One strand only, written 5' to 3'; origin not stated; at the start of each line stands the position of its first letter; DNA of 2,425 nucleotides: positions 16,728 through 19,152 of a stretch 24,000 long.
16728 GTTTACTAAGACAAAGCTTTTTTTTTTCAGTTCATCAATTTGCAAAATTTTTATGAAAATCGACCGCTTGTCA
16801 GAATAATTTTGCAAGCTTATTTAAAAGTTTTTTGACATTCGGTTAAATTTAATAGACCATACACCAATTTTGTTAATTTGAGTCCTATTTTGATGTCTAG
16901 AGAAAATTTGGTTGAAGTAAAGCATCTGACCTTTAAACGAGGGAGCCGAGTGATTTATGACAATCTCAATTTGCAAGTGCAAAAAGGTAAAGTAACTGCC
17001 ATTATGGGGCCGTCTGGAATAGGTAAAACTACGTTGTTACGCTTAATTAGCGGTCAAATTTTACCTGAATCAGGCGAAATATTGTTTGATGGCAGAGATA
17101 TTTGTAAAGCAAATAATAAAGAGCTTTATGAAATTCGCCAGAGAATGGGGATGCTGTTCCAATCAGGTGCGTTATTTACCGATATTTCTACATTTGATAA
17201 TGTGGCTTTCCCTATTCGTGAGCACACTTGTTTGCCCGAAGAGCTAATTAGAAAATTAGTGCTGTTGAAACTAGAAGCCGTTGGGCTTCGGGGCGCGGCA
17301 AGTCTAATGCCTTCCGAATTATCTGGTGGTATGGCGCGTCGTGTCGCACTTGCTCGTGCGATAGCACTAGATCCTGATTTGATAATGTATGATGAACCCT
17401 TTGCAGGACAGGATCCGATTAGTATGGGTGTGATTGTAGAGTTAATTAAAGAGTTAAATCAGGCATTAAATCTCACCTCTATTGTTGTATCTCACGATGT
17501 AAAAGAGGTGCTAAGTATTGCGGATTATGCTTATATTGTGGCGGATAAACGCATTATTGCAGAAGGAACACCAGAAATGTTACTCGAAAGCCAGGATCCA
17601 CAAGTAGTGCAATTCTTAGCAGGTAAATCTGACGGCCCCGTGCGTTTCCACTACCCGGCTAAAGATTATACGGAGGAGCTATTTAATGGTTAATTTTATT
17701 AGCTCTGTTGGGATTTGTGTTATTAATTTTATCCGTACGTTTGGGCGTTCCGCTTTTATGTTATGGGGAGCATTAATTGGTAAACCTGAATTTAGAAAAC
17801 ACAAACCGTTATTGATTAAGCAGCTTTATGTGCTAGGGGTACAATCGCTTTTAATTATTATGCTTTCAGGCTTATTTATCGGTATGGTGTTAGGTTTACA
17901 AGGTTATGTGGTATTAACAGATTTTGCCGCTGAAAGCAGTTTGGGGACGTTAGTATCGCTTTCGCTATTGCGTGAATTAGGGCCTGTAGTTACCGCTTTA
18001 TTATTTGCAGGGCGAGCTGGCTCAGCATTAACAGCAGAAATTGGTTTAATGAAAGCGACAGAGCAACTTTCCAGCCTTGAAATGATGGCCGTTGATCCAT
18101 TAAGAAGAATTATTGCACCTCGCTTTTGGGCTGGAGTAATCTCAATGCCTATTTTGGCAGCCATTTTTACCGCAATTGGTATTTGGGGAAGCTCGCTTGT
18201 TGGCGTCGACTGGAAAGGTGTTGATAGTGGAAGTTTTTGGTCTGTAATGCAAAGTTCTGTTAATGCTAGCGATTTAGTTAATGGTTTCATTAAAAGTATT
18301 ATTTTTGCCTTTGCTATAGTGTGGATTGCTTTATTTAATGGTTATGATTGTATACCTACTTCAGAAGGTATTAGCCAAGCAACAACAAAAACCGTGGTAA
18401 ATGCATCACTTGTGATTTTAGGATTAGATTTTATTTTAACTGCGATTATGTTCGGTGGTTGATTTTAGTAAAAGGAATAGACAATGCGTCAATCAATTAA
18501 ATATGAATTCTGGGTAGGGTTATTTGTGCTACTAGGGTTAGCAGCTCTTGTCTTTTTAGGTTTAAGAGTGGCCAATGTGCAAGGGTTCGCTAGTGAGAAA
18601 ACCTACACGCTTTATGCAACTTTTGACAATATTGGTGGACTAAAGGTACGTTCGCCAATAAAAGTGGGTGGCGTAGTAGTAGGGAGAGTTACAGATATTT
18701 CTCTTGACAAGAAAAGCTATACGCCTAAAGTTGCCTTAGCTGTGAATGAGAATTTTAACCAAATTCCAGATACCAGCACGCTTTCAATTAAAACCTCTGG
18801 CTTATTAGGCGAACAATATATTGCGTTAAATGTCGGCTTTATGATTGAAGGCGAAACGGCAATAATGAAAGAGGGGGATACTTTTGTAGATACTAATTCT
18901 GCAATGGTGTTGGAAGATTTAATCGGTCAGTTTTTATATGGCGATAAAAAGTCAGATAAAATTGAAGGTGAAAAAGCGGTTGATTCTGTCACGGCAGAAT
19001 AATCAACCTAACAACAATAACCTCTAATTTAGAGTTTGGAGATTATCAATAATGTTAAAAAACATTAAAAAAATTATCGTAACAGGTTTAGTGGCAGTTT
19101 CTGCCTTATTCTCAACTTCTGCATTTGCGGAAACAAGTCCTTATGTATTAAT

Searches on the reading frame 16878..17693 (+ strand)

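Call 17: search_protein_families(library=pfam, proteins=[window:16878-17693:+], max_evalue=0.001)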
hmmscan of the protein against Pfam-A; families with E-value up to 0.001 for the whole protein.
window:16878-17693:+ (271 aa): 3 families
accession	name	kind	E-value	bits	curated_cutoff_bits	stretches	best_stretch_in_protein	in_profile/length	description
PF00005.33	ABC_tran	-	1.7e-31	110.1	25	1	28-176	2-137/137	ABC transporter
PF03193.22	RsgA_GTPase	-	0.00019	21.8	30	1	26-67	96-136/174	RsgA GTPase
PF09818.15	ABC_ATPase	-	0.00022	20.8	23.2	0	33-88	76-126/283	P-loop domain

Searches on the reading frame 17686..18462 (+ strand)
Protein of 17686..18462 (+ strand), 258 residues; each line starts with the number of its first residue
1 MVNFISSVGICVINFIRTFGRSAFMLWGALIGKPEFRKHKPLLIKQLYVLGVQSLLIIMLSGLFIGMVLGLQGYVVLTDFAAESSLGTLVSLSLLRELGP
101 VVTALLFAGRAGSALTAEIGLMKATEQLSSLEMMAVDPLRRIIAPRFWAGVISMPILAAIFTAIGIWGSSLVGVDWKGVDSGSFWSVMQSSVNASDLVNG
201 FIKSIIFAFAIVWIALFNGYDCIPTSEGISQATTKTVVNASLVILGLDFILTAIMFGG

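Call 17: search_protein_families(library=pfam, proteins=[window:17686-18462:+], max_evalue=0.001)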
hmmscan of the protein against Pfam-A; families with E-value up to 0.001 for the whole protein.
window:17686-18462:+ (258 aa): 1 family
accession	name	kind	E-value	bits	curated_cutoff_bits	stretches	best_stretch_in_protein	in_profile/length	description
PF02405.21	MlaE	-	5.8e-74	248.7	22.5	1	44-254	2-212/212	Permease MlaE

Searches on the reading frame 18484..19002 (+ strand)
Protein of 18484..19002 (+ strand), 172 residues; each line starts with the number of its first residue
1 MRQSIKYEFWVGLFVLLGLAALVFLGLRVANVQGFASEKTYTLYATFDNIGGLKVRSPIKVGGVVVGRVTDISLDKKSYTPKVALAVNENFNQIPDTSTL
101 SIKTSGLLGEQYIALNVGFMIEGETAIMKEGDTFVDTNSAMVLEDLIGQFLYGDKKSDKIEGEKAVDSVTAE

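Call 17: search_protein_families(library=pfam, proteins=[window:18484-19002:+], max_evalue=0.001)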
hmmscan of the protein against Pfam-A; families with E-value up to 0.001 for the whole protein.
window:18484-19002:+ (172 aa): 1 family
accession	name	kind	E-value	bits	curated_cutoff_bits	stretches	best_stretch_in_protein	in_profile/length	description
PF02470.25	MlaD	-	4.2e-21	75.4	25.1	1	39-117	1-80/81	MlaD protein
